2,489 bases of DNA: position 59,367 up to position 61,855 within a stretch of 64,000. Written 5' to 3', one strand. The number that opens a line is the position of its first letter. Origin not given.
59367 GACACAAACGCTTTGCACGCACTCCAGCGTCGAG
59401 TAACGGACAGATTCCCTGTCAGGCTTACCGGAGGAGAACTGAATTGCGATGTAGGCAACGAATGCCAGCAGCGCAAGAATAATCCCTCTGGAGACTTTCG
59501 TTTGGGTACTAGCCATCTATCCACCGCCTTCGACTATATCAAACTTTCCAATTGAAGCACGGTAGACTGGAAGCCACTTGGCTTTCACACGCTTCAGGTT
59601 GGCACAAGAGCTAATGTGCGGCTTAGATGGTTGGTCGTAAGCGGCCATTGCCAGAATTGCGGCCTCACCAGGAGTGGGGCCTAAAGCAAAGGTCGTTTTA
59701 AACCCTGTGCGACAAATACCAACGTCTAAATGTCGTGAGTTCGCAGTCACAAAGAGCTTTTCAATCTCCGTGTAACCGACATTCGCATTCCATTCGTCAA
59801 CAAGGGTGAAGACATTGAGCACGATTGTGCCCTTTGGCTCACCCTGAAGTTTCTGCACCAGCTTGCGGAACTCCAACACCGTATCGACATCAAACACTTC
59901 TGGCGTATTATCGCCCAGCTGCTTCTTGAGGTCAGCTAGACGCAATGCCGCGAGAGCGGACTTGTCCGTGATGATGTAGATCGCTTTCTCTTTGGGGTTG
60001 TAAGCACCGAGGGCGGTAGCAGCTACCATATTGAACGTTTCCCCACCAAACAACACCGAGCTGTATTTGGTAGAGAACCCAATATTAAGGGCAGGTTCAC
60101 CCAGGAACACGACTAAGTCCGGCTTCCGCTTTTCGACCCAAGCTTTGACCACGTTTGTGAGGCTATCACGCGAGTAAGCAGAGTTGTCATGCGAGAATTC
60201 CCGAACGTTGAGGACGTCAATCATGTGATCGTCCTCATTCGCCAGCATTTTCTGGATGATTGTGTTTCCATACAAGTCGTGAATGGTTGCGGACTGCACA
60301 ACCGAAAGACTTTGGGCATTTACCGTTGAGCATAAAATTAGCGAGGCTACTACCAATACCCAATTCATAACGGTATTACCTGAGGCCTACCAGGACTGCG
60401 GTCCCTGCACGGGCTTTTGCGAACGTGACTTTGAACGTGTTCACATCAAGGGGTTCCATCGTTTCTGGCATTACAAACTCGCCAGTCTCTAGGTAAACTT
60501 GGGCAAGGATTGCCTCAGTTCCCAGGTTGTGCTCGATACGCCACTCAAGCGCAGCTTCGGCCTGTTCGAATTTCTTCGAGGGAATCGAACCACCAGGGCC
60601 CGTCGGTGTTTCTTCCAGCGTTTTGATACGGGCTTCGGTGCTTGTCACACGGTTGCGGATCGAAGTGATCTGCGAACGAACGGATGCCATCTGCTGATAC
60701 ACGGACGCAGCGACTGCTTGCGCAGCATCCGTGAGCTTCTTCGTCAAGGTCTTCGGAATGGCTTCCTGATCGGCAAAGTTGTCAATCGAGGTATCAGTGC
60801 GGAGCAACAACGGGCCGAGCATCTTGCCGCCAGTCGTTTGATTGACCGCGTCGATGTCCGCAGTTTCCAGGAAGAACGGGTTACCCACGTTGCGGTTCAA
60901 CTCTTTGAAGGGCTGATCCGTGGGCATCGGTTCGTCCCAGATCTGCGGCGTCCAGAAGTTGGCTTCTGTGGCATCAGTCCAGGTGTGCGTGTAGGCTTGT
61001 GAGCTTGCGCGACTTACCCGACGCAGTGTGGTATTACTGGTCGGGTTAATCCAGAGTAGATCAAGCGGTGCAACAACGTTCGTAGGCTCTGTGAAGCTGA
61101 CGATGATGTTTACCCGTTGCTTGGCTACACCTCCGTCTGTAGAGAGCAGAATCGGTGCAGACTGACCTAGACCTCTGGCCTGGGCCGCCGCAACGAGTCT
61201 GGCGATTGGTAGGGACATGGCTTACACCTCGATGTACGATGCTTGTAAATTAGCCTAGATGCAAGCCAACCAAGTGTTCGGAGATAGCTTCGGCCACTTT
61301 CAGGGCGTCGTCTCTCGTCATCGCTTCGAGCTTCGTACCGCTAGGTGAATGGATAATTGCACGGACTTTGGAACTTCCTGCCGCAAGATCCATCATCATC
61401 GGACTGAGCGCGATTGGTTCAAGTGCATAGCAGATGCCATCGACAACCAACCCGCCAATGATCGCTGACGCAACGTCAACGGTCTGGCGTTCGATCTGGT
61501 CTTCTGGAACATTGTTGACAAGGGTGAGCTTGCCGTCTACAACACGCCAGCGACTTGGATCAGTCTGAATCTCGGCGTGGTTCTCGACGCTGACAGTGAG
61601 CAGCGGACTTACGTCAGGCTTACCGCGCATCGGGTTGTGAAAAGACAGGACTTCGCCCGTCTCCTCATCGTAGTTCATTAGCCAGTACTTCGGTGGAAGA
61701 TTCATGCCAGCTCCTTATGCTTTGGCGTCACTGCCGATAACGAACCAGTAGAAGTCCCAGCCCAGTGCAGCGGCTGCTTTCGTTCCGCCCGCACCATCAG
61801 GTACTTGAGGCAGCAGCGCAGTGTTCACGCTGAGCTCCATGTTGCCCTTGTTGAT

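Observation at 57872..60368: A/T-shifted four-gene envelope-targeted module inserted among the tail fibre genes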

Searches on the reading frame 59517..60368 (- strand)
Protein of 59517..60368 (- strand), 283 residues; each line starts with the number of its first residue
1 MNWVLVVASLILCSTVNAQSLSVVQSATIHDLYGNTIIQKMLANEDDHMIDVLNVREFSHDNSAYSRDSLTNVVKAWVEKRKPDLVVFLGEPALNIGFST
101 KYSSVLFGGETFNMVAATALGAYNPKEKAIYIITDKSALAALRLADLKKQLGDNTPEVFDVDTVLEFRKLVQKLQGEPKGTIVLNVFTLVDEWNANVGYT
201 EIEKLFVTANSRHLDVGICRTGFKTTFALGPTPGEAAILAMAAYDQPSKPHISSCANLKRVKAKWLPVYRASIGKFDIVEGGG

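Call 7: search_protein_families(library=pfam, proteins=[window:59517-60368:-], max_evalue=0.1)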
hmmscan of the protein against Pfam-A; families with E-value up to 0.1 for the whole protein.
window:59517-60368:- (283 aa): 0 families

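Call 8: search_protein_families(library=phrogs, proteins=[window:59517-60368:-], max_evalue=0.1)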
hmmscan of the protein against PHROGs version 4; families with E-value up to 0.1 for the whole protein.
window:59517-60368:- (283 aa): 3 families
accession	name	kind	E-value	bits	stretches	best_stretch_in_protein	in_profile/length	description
phrog_31505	-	unknown function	4.6e-10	40.1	1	110-239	100-231/273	-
phrog_12235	-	unknown function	0.0045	18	0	149-184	6-42/70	-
phrog_29960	-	unknown function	0.077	14.2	0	18-57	3-41/111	-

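Call 16: search_dna_similar(query=window:59517-60368:-, collection=phages, mode=protein, max_evalue=0.001, max_rows=40)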
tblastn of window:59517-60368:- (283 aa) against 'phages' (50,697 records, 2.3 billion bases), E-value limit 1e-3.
Records with a match: 8; places in all: 8; records where one place covers at least 80% of the query: 5.
Best place of each record, by identity: <60% 8.
By first word of the organism name: Pseudomonas 5; Erwinia 3.
By host as written in the record: Pseudomonas aeruginosa PAO1 2; Erwinia amylovora 1/79 2; Pseudomonas putida var. Manila 2; Erwinia amylovora 1; Pseudomonas sp. 1.
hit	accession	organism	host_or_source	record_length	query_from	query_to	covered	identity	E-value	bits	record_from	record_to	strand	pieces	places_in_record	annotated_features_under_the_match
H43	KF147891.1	Pseudomonas phage PaBG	Pseudomonas aeruginosa PAO1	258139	1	282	100%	54.7%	2e-86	286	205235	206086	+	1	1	hypothetical protein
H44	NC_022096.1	Pseudomonas phage PaBG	Pseudomonas aeruginosa PAO1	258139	1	282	100%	54.7%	2e-86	286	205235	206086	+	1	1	hypothetical protein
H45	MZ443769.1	Erwinia phage pEp_SNUABM_52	Erwinia amylovora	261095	20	252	82%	23.1%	2e-5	52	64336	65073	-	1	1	hypothetical protein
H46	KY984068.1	Erwinia phage vB_EamM_Y3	Erwinia amylovora 1/79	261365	20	252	82%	23.1%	2e-5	51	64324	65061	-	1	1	hypothetical protein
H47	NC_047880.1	Erwinia phage vB_EamM_Y3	Erwinia amylovora 1/79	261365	20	252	82%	23.1%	2e-5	51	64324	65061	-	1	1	hypothetical protein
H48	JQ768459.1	Pseudomonas phage Lu11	Pseudomonas putida var. Manila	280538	156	276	43%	36.1%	9e-15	80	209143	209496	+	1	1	promoter | hypothetical protein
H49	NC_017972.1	Pseudomonas phage Lu11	Pseudomonas putida var. Manila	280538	156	276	43%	36.1%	9e-15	80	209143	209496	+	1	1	promoter | hypothetical protein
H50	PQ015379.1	Pseudomonas phage HRDY3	Pseudomonas sp.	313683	156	276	43%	34.7%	2e-13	76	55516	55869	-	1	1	hypothetical protein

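Call 22: find_homologous_proteins(query=window:59517-60368:-, max_evalue=0.001)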
Query window:59517-60368:- (283 aa): 22 proteins with E <= 0.001 among 3172 candidates.
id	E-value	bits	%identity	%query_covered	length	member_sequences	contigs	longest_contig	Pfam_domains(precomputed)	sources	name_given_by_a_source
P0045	6.6e-184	627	100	100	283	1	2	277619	-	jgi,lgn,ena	-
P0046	1.4e-168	577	92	100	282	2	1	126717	-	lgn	-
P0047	3.4e-167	573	91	100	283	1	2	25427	-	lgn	-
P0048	3.0e-159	547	88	100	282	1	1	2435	-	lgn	-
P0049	1.4e-155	535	86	100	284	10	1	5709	-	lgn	-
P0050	1.3e-129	449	73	100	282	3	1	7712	-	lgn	-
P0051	4.2e-122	425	70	100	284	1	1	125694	-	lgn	-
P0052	6.7e-118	411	67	100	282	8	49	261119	-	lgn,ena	-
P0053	8.0e-115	401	64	100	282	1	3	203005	-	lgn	-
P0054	1.8e-96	341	58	100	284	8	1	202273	-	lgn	-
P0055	1.2e-94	335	57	100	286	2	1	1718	-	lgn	-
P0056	1.6e-94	334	57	100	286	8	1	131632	-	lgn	-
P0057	2.4e-93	330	56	100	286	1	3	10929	-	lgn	-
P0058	2.6e-92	327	55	100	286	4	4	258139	-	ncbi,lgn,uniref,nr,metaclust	ncbi:hypothetical protein O152_gp233 [Pseudomonas phage PaBG]|uniref:Uncharacterized protein n=1 Tax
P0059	6.8e-91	322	56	100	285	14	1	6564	-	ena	-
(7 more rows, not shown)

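Call 28: search_solved_structures(query=A2, max_evalue=1)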
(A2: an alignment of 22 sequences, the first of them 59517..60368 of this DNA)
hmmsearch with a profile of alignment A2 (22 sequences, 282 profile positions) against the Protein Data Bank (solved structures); distinct sequences matched with E-value up to 1: 0.

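Call 34: predict_structure(alignment_id=A2)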
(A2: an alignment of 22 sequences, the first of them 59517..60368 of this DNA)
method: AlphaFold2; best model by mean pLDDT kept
length: 283 residues; sequences in the alignment: 22
mean_pLDDT: 60.2   pTM: 0.54
mean pLDDT of the five models: 60.2, 54.6, 52.2, 51.7, 48.6
residues with pLDDT >= 90: 19; 70-90: 89; 50-70: 76; < 50: 99
segments of 3 or more residues with pLDDT < 50: 1-34, 58-60, 105-112, 216-262, 277-283
pLDDT, mean of each block of 10 residues (from residue 1): 42 28 35 50 54 53 64 75 64 68 46 60 78 84 77 85 92 86 82 85 74 54 39 36 39 35 57 51 24
secondary structure, 60 per line:
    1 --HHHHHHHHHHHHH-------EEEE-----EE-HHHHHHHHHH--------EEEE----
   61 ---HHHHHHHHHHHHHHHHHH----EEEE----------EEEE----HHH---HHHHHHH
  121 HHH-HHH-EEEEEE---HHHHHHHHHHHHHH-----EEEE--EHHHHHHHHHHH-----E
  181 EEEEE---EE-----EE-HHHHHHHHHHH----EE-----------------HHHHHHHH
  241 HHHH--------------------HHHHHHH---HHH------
elements in order: H3-15 E23-26 H35-44 E53-56 H64-81 E86-89 E100-103 H114-123 E129-134 H138-151 E157-160 H164-174 E180-185 H199-209 H233-244 H265-271
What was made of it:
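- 59517..60368 (-): Gene D, 283 aa. Exported periplasmic protein with one alpha/beta lobe of the type I periplasmic-binding-protein kind, remotely related to PF04392 (ABC_sub_bind). AF2 model pLDDT is 60, with residues 60-215 better modelled (call 34).
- On PF04392 ABC_sub_bind substrate-binding protein (D): The model has only pLDDT 60 (call 34).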

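Call 37: get_annotated_region(hit=H47, flank=6000)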
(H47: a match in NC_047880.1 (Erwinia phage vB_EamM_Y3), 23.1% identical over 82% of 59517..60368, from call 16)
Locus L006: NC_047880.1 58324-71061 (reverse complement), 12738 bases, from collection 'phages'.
description: Erwinia phage vB_EamM_Y3, complete genome.
organism: Erwinia phage vB_EamM_Y3 (NCBI taxid 1983553)
taxonomy: Viruses; Duplodnaviria; Heunggongvirae; Uroviricota; Caudoviricetes; Sasquatchvirus; Sasquatchvirus Y3
host: Erwinia amylovora 1/79; source: Soil of an apple orchard; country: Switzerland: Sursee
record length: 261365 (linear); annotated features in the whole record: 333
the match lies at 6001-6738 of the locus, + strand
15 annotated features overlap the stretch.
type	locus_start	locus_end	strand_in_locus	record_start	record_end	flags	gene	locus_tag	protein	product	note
CDS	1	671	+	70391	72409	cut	-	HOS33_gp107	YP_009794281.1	hypothetical protein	-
CDS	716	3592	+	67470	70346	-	-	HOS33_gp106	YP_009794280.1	ILEI domain containing protein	-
CDS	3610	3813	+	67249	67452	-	-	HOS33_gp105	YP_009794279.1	hypothetical protein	-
CDS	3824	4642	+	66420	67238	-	-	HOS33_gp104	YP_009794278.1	tail fiber protein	-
CDS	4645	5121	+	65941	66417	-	-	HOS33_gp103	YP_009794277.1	tail fiber protein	-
CDS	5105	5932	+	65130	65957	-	-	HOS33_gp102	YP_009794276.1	HNH endonuclease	-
CDS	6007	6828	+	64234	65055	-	-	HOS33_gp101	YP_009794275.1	hypothetical protein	-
CDS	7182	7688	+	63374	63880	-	-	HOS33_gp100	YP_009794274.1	membrane protein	-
CDS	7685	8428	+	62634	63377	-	-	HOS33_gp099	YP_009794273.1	ABC transporter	-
CDS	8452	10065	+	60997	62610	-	-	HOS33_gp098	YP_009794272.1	virion structural protein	-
CDS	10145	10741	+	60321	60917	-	-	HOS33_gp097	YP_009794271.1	hypothetical protein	-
CDS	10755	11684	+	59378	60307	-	-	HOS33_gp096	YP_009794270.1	hypothetical protein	-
CDS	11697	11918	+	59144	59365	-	-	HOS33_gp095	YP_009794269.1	hypothetical protein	-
CDS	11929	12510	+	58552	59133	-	-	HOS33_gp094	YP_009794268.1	hypothetical protein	-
CDS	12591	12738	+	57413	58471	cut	-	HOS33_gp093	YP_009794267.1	hypothetical protein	-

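Call 52: search_solved_structures(query=A2, max_evalue=10)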
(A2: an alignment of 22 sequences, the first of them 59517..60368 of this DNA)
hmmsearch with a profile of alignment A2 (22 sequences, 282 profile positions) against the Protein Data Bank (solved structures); distinct sequences matched with E-value up to 10: 0.
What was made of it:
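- Closest known: PF04392. Different: D itself has no Pfam hit (call 7) and no PDB sequence hit even at E 10 (call 52).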

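Call 61: search_protein_families(library=padloc, proteins=[window:59517-60368:-], max_evalue=0.1)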
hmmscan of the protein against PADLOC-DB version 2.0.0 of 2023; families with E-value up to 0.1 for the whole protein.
window:59517-60368:- (283 aa): 1 family
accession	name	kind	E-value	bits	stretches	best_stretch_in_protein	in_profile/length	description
PDLC03995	PD-Lambda-5_A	-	0.02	11.9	1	18-65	431-476/503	-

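Call 62: search_protein_families(library=ncbifam, proteins=[window:59517-60368:-], max_evalue=0.1)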
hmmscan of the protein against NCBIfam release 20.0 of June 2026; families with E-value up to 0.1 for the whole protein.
window:59517-60368:- (283 aa): 1 family
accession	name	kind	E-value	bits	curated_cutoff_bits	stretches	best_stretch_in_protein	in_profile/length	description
TIGR03751.1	conj_TIGR03751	hypoth_equivalog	0.065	13.7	77.7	0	5-89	3-90/124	TIGR03751 family conjugal transfer lipoprotein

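Call 63: search_protein_representatives(alignment_id=A2)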
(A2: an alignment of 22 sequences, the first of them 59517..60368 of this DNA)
Query: 22 sequences, 282 profile positions. Proteins with E-value up to 0.001 (for the whole library): 62; up to 1e-10: 45; up to 1e-30: 11. The best 62 are listed.
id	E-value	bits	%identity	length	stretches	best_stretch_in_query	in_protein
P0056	3.9e-139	479.2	-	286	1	1-282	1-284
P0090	1.3e-98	346.2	-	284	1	5-282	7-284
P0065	1.6e-96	339.4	-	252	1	24-280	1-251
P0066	6.5e-86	304.6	-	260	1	1-280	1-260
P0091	6.2e-83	294.8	-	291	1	1-282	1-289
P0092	1.4e-74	267.5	-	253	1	24-280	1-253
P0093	2.2e-69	250.4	-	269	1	2-280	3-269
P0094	2.5e-36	141.9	-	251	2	127-279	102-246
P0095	3.2e-34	135.0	-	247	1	1-234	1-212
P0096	1.1e-32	129.9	-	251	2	128-278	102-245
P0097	5.9e-32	127.6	-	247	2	128-230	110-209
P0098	3.3e-30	121.8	-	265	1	1-277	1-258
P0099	2.0e-28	116.0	-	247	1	1-280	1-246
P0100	6.6e-28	114.3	-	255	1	5-280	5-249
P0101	5.6e-27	111.2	-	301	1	1-263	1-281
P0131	9.4e-11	58.0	-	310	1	126-252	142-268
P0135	1.1e-07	47.9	-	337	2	123-223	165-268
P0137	4.0e-07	46.1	-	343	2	129-242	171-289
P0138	6.8e-07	45.3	-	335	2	126-216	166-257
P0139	2.0e-05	40.5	-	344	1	113-218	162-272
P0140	4.8e-05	39.3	-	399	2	127-217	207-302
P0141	5.0e-05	39.2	-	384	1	119-220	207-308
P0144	1.6e-04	37.5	-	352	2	126-217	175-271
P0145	2.9e-04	36.7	-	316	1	122-218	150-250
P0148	9.2e-04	35.0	-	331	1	126-219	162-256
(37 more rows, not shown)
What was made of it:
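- Closest known: PF04392. Different: The family is tiny: 62 representatives among 1.84 billion proteins (call 63).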

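Call 65: search_protein_families(library=pfam, alignment_id=A6, max_evalue=0.01)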
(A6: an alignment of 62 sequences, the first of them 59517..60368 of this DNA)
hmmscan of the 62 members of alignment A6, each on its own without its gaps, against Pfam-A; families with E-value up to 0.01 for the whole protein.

A. member 1, window:59517-60368:- (283 aa): 0 families

B. families by the number of members that match (of 62 scanned): 3 families
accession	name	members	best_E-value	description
PF04392.18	ABC_sub_bind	1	9.9e-07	ABC transporter substrate binding protein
PF01936.24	NYN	1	0.00056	NYN domain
PF13489.12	Methyltransf_23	1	0.0015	Methyltransferase domain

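Call 66: search_protein_families(library=pfam, proteins=[P0135, P0137, P0138, P0139, P0140, P0141, P0144, P0145, P0148, P0131], max_evalue=0.1)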
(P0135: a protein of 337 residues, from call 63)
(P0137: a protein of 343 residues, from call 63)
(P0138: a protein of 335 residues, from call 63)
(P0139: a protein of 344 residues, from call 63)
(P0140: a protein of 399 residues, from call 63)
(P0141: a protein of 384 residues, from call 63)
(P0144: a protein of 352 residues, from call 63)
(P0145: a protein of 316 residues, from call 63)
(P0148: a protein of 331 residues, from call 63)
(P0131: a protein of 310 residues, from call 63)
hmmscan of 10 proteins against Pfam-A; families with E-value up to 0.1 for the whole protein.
P0135 (337 aa): 0 families

P0137 (343 aa): 1 family
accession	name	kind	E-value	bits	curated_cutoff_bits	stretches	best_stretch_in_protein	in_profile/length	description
PF18894.6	PhageMetallopep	-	0.079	13.5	23.7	0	47-116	5-77/134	Putative phage metallopeptidase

P0138 (335 aa): 1 family
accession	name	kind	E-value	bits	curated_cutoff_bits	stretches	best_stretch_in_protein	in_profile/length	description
PF09984.15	sCache_4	-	0.075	13.3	22.1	0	157-238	37-115/145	Single cache domain 4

P0139 (344 aa): 1 family
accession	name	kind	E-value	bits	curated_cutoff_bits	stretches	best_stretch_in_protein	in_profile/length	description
PF04392.18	ABC_sub_bind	-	0.078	12.6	25.9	0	92-325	47-270/293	ABC transporter substrate binding protein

P0140 (399 aa): 1 family
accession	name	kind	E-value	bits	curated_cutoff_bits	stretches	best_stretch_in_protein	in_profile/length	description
PF02585.22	PIG-L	-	0.021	15.7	28.2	1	106-144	73-111/129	GlcNAc-PI de-N-acetylase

P0141 (384 aa): 1 family
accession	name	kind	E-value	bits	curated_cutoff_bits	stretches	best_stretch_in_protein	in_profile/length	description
PF04392.18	ABC_sub_bind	-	9.9e-07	28.7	25.9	1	124-364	45-277/293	ABC transporter substrate binding protein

P0144 (352 aa): 2 families
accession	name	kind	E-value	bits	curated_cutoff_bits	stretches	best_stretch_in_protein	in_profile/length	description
PF01936.24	NYN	-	0.00056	20.9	24.2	0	35-138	33-129/145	NYN domain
PF01702.25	TGT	-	0.028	13.9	26.3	1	66-114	92-137/357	Queuine tRNA-ribosyltransferase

P0145 (316 aa): 0 families

P0148 (331 aa): 0 families

P0131 (310 aa): 0 families

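Call 90: find_encoding_contigs(protein=P0046, flank=8000, max_places=2)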
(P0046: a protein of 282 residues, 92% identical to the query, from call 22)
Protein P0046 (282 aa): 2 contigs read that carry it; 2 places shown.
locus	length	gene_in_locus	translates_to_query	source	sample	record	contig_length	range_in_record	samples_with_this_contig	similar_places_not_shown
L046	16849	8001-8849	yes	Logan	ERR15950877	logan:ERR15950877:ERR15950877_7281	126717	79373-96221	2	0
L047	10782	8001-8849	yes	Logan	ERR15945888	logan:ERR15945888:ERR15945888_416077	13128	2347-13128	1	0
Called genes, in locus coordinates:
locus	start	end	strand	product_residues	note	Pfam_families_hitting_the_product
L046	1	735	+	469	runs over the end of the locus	PF01391:Collagen (weak)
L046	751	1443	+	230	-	-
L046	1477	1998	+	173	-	PF01391:Collagen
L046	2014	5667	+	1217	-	-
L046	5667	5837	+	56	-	-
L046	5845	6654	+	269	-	-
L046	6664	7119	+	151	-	-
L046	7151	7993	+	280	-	PF19111:DUF5798 (faint)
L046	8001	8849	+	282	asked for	-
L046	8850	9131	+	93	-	-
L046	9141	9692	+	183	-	-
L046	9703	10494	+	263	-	-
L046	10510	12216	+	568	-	-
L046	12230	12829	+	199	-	-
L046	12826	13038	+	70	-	-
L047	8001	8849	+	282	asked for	-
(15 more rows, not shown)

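Call 91: find_encoding_contigs(protein=P0052, flank=8000, max_places=1)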
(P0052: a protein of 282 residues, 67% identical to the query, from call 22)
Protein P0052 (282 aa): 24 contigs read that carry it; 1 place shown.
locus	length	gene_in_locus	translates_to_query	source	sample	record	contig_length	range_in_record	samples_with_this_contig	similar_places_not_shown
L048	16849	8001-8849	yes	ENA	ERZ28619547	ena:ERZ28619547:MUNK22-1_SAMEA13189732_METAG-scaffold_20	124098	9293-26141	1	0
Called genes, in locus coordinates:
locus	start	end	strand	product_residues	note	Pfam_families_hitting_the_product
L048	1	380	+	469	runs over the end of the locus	PF01391:Collagen (weak)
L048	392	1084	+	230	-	PF01391:Collagen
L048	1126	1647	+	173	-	PF01391:Collagen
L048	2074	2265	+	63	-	-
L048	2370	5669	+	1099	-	PF03160:Calx-beta (weak)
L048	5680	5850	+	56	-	-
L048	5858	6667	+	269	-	PF01391:Collagen (weak)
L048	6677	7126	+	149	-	-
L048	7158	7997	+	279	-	-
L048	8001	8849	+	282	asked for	-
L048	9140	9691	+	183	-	-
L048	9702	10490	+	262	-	-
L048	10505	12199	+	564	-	-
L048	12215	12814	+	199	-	-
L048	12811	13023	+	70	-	-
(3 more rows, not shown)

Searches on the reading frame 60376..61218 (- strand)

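Call 7: search_protein_families(library=pfam, proteins=[window:60376-61218:-], max_evalue=0.1)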
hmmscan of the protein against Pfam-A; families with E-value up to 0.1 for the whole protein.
window:60376-61218:- (280 aa): 3 families
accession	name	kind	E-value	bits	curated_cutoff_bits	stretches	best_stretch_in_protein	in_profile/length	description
PF19111.5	DUF5798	-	3.6e-06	27.5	27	1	160-203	8-50/89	Family of unknown function (DUF5798)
PF04513.17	Baculo_PEP_C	-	0.012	16.1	38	1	149-201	59-111/140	Baculovirus polyhedron envelope protein, PEP, C terminus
PF23991.1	DUF7310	-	0.09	13.7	40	0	162-202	12-57/83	Coiled-coil region of unknown function (DUF7310)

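Call 8: search_protein_families(library=phrogs, proteins=[window:60376-61218:-], max_evalue=0.1)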
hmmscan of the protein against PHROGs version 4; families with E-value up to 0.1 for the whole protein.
window:60376-61218:- (280 aa): 8 families
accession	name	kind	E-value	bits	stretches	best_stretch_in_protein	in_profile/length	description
phrog_24148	-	DNA, RNA and nucleotide metabolism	5.1e-60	204.2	1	1-280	4-267/275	HNH endonuclease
phrog_21918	-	unknown function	1.3e-12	48.6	1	216-277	66-127/200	-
phrog_13325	-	unknown function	2.6e-05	23.7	1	11-96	15-108/776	-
phrog_16122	-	head and packaging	7.8e-05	22.8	1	221-278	464-521/526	virion structural protein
phrog_30556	-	unknown function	0.0034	18.7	1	173-277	60-159/159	-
phrog_27448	-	unknown function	0.0076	17.1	1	219-272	133-186/195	-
phrog_28944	-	unknown function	0.011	17.2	1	215-272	8-68/73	-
phrog_21362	-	unknown function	0.063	13.4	0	159-222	168-232/321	-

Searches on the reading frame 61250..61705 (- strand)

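Call 7: search_protein_families(library=pfam, proteins=[window:61250-61705:-], max_evalue=0.1)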
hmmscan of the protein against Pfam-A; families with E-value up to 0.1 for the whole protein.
window:61250-61705:- (151 aa): 0 families

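Call 8: search_protein_families(library=phrogs, proteins=[window:61250-61705:-], max_evalue=0.1)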
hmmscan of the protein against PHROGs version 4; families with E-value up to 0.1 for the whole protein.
window:61250-61705:- (151 aa): 1 family
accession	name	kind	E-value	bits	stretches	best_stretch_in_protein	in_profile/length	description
phrog_24302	-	unknown function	0.017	16.6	0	102-143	51-93/106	-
